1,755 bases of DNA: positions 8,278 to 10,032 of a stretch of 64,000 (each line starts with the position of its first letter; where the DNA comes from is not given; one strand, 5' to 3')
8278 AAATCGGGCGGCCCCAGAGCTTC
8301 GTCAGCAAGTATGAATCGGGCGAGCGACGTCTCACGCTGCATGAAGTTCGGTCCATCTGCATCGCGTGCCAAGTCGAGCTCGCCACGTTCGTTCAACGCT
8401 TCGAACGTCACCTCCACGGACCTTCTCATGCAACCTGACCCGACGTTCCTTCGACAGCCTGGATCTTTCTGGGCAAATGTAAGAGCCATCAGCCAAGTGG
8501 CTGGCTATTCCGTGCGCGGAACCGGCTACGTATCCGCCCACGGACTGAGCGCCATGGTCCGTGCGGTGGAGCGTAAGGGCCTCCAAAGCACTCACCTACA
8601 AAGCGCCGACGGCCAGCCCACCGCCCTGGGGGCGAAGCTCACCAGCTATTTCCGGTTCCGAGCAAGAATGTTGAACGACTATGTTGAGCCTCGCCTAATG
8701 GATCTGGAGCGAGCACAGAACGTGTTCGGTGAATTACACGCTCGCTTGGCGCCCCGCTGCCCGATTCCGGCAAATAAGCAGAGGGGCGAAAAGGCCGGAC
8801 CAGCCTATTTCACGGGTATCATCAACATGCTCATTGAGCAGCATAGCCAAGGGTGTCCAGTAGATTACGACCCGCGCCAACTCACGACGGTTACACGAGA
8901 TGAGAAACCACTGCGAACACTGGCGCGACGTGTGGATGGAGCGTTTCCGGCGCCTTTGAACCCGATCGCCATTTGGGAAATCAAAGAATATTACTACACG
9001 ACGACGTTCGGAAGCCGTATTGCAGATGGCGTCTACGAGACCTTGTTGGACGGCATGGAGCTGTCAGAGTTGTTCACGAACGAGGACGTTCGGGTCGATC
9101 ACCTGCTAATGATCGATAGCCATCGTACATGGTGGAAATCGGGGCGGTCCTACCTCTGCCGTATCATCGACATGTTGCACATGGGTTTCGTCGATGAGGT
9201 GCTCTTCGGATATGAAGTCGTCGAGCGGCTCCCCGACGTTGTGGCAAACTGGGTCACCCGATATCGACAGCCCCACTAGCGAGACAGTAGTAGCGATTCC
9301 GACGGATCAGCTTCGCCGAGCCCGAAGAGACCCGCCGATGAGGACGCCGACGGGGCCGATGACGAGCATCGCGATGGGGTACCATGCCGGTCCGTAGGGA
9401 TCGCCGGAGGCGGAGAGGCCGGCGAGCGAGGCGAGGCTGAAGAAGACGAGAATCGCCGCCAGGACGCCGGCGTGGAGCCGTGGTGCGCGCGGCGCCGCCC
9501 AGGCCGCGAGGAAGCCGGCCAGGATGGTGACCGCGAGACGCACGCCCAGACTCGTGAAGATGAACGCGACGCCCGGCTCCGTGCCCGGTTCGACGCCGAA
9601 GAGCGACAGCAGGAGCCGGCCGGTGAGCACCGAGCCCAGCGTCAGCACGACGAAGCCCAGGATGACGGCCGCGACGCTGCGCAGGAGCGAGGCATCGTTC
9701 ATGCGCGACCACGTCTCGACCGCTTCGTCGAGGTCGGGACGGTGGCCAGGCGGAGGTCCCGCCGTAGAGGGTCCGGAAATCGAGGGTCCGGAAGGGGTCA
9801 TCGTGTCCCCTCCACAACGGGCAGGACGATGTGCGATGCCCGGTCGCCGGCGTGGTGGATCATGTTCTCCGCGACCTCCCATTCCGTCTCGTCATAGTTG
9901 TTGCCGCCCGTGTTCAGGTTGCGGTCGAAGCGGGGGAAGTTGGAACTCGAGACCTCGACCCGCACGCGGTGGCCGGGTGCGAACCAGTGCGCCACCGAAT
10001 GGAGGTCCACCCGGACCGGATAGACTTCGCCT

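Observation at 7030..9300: Low-GC island carrying a complete C-protein-controlled restriction-modification system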

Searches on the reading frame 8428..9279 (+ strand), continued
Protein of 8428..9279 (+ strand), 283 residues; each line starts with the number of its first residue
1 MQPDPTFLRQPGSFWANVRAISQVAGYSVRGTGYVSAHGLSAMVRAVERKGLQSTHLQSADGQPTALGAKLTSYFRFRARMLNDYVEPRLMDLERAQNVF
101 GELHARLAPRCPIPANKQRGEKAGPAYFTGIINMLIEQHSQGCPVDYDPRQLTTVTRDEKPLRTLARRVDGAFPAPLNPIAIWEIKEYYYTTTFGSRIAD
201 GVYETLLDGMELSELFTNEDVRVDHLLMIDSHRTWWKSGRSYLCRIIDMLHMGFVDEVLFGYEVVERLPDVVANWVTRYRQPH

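Call 24: find_related_loci(query=A1, collection=genome_contigs, flank=10000)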
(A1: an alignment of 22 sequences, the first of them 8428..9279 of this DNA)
Query A1 (283 aa) in genome_contigs; peptide patterns used: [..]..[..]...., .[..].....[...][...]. (x = any residue, [..] = any of these).
600 stretches matched a pattern (row limit reached: there are more); 598 encode a relative of the query (tblastn E <= 1e-3); the best 80 are kept; 80 distinct loci.
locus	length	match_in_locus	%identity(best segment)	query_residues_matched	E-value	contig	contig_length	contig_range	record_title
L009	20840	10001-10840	62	1-280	7e-123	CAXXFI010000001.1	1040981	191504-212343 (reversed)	MAG: Dehalococcoidia bacterium isolate 10f4566d-ab44-49ae-b774-fc9f760c6436 genome assembly, contig: contig_1, whole gen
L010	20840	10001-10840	64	1-280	2e-122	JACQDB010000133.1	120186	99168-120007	MAG: Acidobacteria bacterium isolate NC_groundwater_983_Pr1_S-0.65um_53_22 Montesol18_Sp65_coassembly_scaffold_1398476,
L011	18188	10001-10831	62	1-277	6e-122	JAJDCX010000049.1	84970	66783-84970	MAG: Phycisphaeraceae bacterium isolate OFTM41 OFTM41_48, whole genome shotgun sequence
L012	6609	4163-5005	62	1-281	2e-121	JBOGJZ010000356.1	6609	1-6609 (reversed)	MAG: Terriglobia bacterium isolate TC-S_metabat2.bin.79 k127_2042430, whole genome shotgun sequence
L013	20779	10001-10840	62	1-280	5e-121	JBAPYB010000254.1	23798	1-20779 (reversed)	MAG: Thermoanaerobaculia bacterium isolate MFD00413_ilm_asm_bin5 k127_63214, whole genome shotgun sequence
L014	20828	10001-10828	64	1-276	2e-120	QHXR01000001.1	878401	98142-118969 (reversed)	MAG: Acidobacteria bacterium isolate gp4 AA15 14_0903_13_30cm_scaffold_16789_curated, whole genome shotgun sequence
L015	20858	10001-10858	61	1-283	7e-120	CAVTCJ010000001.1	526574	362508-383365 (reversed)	MAG: uncultured Planctomycetota bacterium isolate MFD02416.bin.2.218 genome assembly, contig: contig_10019, whole genome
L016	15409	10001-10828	63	1-276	2e-119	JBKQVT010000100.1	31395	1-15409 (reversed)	MAG: Thermoguttaceae bacterium isolate SEr3G3H3I__bin_143 SEr3G3H3I_000000206390, whole genome shotgun sequence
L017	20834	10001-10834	61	1-278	2e-119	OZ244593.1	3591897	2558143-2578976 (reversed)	MAG: Chloroflexota bacterium isolate 88f3a034-1e95-44e9-9cba-3f5f03d74490 genome assembly, chromosome: 1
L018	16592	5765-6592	62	1-276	2e-119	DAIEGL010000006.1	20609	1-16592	MAG TPA_asm: Geobacter sp. isolate clean984 k141_2657481, whole genome shotgun sequence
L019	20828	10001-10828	62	1-276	1e-118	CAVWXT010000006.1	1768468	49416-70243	MAG: uncultured Planctomycetaceae bacterium isolate MFD03726.bin.2.145 genome assembly, contig: contig_20397, whole geno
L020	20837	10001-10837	62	1-280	4e-118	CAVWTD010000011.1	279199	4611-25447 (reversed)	MAG: uncultured delta proteobacterium isolate MFD01476.bin.2.94 genome assembly, contig: contig_30464, whole genome shot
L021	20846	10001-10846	60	1-283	5e-117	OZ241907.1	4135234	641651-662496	MAG: Spirochaetia bacterium isolate a6813188-a84a-44bb-94ea-091c6532f8ec genome assembly, chromosome: 1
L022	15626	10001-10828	61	1-276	8e-117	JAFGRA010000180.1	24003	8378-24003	MAG: Anaerolineales bacterium isolate Zod_Metabat.802 k87_5571263, whole genome shotgun sequence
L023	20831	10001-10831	61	1-277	7e-117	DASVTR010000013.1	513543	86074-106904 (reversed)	MAG TPA_asm: Pyrinomonadaceae bacterium isolate SMAG_U3296 k141_329950, whole genome shotgun sequence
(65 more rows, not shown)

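Call 32: predict_structure(alignment_id=A2)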
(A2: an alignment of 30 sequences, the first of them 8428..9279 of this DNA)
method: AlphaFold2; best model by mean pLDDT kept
length: 283 residues; sequences in the alignment: 30
mean_pLDDT: 93.9   pTM: 0.90
mean pLDDT of the five models: 93.9, 91.6, 89.9, 87.4, 86.4
residues with pLDDT >= 90: 245; 70-90: 37; 50-70: 1; < 50: 0
segments of 3 or more residues with pLDDT < 50: none
pLDDT, mean of each block of 10 residues (from residue 1): 96 97 90 91 97 96 97 98 96 96 96 81 88 97 92 94 93 95 94 84 96 96 97 91 96 98 98 96 75
secondary structure, 60 per line:
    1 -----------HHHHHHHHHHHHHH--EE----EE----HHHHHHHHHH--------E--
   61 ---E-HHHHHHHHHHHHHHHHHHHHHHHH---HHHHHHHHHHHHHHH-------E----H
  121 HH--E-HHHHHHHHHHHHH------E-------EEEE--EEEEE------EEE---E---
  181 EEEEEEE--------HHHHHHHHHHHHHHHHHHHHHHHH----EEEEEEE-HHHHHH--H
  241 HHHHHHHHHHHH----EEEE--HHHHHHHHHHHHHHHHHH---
elements in order: H12-25 H40-49 H66-89 H93-107 H127-139 E154-157 E160-164 E171-173 E181-187 H196-219 E224-230 H232-237 H240-252 E257-260 H263-280

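Call 61: find_encoding_contigs(protein=P0003, flank=3000, max_places=2)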
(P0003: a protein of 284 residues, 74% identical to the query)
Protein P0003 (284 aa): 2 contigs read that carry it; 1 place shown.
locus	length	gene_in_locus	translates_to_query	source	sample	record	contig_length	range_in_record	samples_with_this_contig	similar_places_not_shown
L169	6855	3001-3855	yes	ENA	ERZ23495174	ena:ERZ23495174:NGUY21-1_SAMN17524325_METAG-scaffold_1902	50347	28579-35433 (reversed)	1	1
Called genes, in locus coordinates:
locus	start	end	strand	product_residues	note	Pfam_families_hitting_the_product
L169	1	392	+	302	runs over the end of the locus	PF18928:DUF5677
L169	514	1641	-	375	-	PF01053:Cys_Met_Meta_PP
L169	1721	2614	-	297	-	PF02086:MethyltransfD12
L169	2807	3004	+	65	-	PF01381:HTH_3, PF13560:HTH_31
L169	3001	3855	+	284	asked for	PF24739:DUF7690, PF24736:DUF7687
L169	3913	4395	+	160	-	-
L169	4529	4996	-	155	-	-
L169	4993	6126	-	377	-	PF02129:Peptidase_S15, PF08530:PepX_C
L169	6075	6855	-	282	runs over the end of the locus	PF02129:Peptidase_S15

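Call 62: find_encoding_contigs(protein=P0004, flank=3000, max_places=2)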
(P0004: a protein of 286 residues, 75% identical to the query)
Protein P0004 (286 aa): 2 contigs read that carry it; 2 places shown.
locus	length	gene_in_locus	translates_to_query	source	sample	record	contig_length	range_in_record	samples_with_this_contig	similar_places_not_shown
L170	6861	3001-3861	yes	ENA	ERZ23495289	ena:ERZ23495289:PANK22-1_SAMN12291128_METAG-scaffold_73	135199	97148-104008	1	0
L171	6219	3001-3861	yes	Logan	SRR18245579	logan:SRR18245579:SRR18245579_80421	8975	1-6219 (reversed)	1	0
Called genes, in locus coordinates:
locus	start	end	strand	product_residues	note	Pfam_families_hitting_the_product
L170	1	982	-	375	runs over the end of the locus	PF01053:Cys_Met_Meta_PP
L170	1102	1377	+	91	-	PF02463:SMC_N (weak), PF13175:AAA_15, PF13476:AAA_23 (weak), PF13555:AAA_29 (weak), PF13304:AAA_21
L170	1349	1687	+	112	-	PF13304:AAA_21, PF13175:AAA_15 (weak)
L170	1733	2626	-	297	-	PF02086:MethyltransfD12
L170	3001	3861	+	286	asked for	PF24739:DUF7690, PF24736:DUF7687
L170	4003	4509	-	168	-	-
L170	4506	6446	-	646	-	PF02129:Peptidase_S15, PF08530:PepX_C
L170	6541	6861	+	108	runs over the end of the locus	PF11731:Cdd1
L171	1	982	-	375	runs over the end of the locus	PF01053:Cys_Met_Meta_PP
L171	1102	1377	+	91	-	PF02463:SMC_N (weak), PF13175:AAA_15, PF13476:AAA_23 (weak), PF13555:AAA_29 (weak), PF13304:AAA_21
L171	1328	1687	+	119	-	PF13304:AAA_21, PF13175:AAA_15 (weak)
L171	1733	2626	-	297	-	PF02086:MethyltransfD12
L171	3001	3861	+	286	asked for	PF24739:DUF7690, PF24736:DUF7687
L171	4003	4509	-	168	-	-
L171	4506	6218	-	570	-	?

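Call 65: search_protein_families(library=pfam, proteins=[L007:4001-4858:+, L008:4001-4861:+, L007:2751-3632:-], max_evalue=0.001)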
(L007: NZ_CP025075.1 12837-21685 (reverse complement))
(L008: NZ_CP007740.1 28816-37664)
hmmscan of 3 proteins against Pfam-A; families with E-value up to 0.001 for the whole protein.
L007:4001-4858:+ (285 aa): 2 families
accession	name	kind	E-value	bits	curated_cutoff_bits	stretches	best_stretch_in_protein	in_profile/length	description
PF24736.1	DUF7687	-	1.8e-78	262.9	26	1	79-277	1-185/187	Domain of unknown function (DUF7687)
PF24739.1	DUF7690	-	9e-20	71.4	25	1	1-74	1-84/84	Domain of unknown function (DUF7690)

L008:4001-4861:+ (286 aa): 2 families
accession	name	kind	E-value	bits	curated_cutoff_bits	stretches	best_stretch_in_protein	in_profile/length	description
PF24736.1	DUF7687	-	8.6e-78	260.7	26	1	79-278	1-186/187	Domain of unknown function (DUF7687)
PF24739.1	DUF7690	-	1.8e-22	80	25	1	1-74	1-84/84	Domain of unknown function (DUF7690)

L007:2751-3632:- (293 aa): 2 families
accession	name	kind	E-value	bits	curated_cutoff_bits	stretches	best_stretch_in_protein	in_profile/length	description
PF02086.21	MethyltransfD12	-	1.2e-34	120.7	22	1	15-238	1-230/253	D12 class N6 adenine-specific DNA methyltransferase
PF06216.16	RTBV_P46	-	0.00099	18.6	25.6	0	76-178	244-347/389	Rice tungro bacilliform virus P46 protein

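Call 66: search_protein_families(library=padloc, proteins=[L007:4001-4858:+, L007:2751-3632:-, L007:3765-3998:+], max_evalue=0.00001)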
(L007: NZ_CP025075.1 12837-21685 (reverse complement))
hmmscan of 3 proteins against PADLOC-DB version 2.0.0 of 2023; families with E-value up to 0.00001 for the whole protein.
L007:4001-4858:+ (285 aa): 1 family
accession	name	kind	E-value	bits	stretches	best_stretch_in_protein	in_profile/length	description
PDLC03423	REase_II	-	3.6e-206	681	1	1-285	1-285/285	Type II restriction enzyme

L007:2751-3632:- (293 aa): 16 families
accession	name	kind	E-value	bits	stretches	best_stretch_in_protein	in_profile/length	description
PDLC03290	MTase_II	-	2.8e-102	340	1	8-293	3-292/292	Type II methyltransferase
PDLC03294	MTase_II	-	1.2e-42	144.5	1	11-238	6-230/272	Type II methyltransferase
PDLC03302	MTase_II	-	6.1e-42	142.2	1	8-275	358-612/626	Type II methyltransferase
PDLC03729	oMTase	-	4e-30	103.2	1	11-234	6-224/275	orphan methyltransferase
PDLC03735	oMTase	-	1.7e-23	81.5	1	11-236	9-239/284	orphan methyltransferase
PDLC03383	MTase_II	-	2e-23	81.3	1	7-235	16-258/318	Type II methyltransferase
PDLC03266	MTase_II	-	5.9e-22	76.4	1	11-204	16-200/285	Type II methyltransferase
PDLC03264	MTase_II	-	4.6e-21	73.4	1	26-205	28-205/306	Type II methyltransferase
PDLC03247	MTase_II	-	8.5e-20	69.1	1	11-212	4-195/282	Type II methyltransferase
PDLC03287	MTase_II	-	1.7e-19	68.1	1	12-214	366-564/646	Type II methyltransferase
PDLC03261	MTase_II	-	1e-18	65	1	11-203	26-205/643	Type II methyltransferase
PDLC03341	MTase_II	-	6.6e-10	37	1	8-204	14-205/316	Type II methyltransferase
PDLC03717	oMTase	-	1.4e-09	35.8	1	12-212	5-196/285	orphan methyltransferase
PDLC03722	oMTase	-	1.4e-08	32.9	1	15-236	7-210/259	orphan methyltransferase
PDLC03244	MTase_II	-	3.8e-08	30.8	1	11-205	29-214/295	Type II methyltransferase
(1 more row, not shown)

L007:3765-3998:+ (77 aa): 16 families
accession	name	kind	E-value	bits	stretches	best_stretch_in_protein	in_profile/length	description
PDLC03665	Control_protein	-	1.4e-24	84.1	1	6-69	4-68/77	control protein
PDLC03666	Control_protein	-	3.3e-21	73.5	1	6-75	2-71/77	control protein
PDLC03664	Control_protein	-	5.6e-21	72.8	1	10-68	13-71/74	control protein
PDLC02926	HTH_VI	-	9.7e-19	65.4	1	11-75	2-66/92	-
PDLC03668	Control_protein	-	2.7e-12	45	1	13-72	11-70/79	control protein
PDLC03671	Control_protein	-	1.8e-11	42.1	1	5-63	9-67/84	control protein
PDLC04142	capH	-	2.7e-11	42.4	1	7-74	3-70/103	capH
PDLC03947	RmrA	-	5.9e-09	33.2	1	11-76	12-77/383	-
PDLC03953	RmrA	-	1e-08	32.8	1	10-70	5-64/373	-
PDLC03954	RmrA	-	3.7e-08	30.7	1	7-74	7-74/380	-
PDLC03952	RmrA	-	1e-07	29.2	1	14-75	26-87/395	-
PDLC03951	RmrA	-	5.9e-07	26.8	1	13-76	11-74/400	-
PDLC03949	RmrA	-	9.9e-07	25.9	1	15-73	7-65/363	-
PDLC03946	RmrA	-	1.4e-06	25.3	1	14-74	6-66/357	-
PDLC03536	REase_II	-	3.6e-06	24.8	1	14-64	14-64/237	Type II restriction enzyme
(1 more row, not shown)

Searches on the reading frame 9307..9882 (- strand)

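Call 3: search_protein_families(library=pfam, proteins=[window:9307-9882:-], max_evalue=1)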
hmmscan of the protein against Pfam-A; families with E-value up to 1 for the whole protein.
window:9307-9882:- (191 aa): 2 families
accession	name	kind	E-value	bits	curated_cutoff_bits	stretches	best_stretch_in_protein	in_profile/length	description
PF11239.13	DUF3040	-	0.0085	16.8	24.7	1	49-97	23-75/84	Protein of unknown function (DUF3040)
PF11286.13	DUF3087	-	0.012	15.5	23.4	1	65-125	10-67/165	Protein of unknown function (DUF3087)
